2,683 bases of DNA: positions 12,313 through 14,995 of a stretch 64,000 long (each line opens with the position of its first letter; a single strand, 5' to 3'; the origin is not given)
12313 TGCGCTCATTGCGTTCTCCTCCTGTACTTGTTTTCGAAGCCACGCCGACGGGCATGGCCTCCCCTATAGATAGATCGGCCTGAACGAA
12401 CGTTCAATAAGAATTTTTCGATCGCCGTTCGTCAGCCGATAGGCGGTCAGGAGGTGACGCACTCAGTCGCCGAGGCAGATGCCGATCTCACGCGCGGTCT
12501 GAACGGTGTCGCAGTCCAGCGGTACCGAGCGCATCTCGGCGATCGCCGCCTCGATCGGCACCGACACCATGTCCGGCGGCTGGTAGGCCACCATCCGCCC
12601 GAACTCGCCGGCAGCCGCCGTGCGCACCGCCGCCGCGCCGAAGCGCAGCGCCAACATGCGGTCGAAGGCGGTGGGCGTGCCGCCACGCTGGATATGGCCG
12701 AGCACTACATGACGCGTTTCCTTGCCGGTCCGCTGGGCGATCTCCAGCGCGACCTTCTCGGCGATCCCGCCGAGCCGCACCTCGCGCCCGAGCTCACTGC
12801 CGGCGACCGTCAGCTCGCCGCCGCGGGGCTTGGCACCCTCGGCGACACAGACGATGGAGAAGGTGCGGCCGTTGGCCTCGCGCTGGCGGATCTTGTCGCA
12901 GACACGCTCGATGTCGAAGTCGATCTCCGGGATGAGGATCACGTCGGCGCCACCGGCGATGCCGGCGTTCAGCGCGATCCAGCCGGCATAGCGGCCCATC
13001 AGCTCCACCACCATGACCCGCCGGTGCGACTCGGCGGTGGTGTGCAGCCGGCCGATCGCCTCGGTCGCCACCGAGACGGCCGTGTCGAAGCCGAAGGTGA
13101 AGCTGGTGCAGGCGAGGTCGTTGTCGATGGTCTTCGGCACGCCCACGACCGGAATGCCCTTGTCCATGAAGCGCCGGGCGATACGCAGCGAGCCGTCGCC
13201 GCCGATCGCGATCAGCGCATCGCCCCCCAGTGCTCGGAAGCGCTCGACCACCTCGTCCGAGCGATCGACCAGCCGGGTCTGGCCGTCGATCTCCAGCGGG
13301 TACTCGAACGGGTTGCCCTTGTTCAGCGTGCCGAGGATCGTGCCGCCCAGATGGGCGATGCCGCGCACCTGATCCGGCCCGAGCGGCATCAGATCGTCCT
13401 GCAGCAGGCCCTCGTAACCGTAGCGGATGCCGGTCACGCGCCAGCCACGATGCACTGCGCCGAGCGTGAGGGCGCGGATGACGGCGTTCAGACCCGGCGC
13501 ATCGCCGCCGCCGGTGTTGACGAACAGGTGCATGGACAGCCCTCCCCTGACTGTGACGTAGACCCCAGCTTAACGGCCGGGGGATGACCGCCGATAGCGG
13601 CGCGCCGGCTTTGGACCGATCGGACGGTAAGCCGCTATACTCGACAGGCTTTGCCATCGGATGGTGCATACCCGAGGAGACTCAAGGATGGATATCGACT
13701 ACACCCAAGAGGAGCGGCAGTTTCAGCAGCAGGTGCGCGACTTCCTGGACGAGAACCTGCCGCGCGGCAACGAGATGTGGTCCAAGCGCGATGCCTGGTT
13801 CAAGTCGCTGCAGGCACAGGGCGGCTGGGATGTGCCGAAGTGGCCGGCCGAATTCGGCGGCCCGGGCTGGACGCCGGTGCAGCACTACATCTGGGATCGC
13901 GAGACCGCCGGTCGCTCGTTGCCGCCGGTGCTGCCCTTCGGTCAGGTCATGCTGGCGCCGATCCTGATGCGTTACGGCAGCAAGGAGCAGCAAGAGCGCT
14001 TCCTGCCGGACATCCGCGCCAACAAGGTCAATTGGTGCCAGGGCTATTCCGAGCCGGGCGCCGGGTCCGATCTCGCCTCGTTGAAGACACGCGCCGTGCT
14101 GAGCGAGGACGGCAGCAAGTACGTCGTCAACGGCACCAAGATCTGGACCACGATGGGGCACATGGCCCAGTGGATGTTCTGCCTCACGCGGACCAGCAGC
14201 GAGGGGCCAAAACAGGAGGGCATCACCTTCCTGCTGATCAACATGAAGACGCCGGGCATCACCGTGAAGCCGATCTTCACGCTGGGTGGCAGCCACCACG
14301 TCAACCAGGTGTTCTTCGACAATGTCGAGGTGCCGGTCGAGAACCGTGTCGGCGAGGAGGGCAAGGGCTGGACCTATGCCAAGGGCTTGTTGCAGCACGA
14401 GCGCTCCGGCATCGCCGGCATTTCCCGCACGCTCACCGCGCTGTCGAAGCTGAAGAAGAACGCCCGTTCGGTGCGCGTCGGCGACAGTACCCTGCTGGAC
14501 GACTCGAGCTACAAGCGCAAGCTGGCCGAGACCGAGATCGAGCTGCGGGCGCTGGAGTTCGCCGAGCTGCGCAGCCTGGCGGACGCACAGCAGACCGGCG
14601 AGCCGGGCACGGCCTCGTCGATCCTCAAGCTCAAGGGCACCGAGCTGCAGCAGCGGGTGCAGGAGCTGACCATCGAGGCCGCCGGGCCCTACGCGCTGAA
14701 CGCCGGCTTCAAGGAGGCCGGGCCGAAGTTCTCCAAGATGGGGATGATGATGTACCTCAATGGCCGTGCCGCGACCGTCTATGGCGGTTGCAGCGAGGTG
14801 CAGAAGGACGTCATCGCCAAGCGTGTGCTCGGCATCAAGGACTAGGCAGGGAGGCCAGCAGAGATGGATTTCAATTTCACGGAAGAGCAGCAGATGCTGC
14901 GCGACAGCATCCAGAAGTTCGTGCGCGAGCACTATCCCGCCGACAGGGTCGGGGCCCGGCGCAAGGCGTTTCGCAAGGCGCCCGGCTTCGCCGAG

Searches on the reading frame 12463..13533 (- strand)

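Call 55: search_protein_families(library=ncbifam, proteins=[window:12463-13533:-], max_evalue=1e-40)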
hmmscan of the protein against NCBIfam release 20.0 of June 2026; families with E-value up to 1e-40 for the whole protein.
window:12463-13533:- (356 aa): 7 families
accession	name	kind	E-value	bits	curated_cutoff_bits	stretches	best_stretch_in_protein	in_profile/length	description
TIGR02483.1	PFK_mixed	subfamily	1.1e-131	438.7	430.55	1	5-330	4-324/325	phosphofructokinase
NF010674.0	PRK14071.1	equivalog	1.1e-122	409.4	544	1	5-356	9-360/360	ATP-dependent 6-phosphofructokinase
NF002872.1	PRK03202.1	subfamily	2.6e-114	381.6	253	1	5-351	5-322/323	ATP-dependent 6-phosphofructokinase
TIGR02482.1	PFKA_ATP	equivalog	4.3e-82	275.5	371.35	1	4-330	3-300/301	6-phosphofructokinase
TIGR02478.1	6PF1K_euk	equivalog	2.5e-56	191.3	708.4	0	127-337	141-343/744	6-phosphofructokinase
NF005301.0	PRK06830.1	equivalog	1.2e-51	175.6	400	1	5-340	86-425/445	ATP-dependent 6-phosphofructokinase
NF041103.1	PFKA_PPi_Ttgales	equivalog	2.4e-42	145.4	550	1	7-332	5-348/407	diphosphate--fructose-6-phosphate 1-phosphotransferase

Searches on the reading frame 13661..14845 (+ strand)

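Call 55: search_protein_families(library=ncbifam, proteins=[window:13661-14845:+], max_evalue=1e-40)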
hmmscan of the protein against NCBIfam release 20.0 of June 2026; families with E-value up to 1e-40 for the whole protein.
window:13661-14845:+ (394 aa): 1 family
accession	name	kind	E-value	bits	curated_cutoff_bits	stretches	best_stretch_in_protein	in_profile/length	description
TIGR03204.1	pimC_large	equivalog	9.6e-108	360.6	623.85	1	11-392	1-395/395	pimeloyl-CoA dehydrogenase large subunit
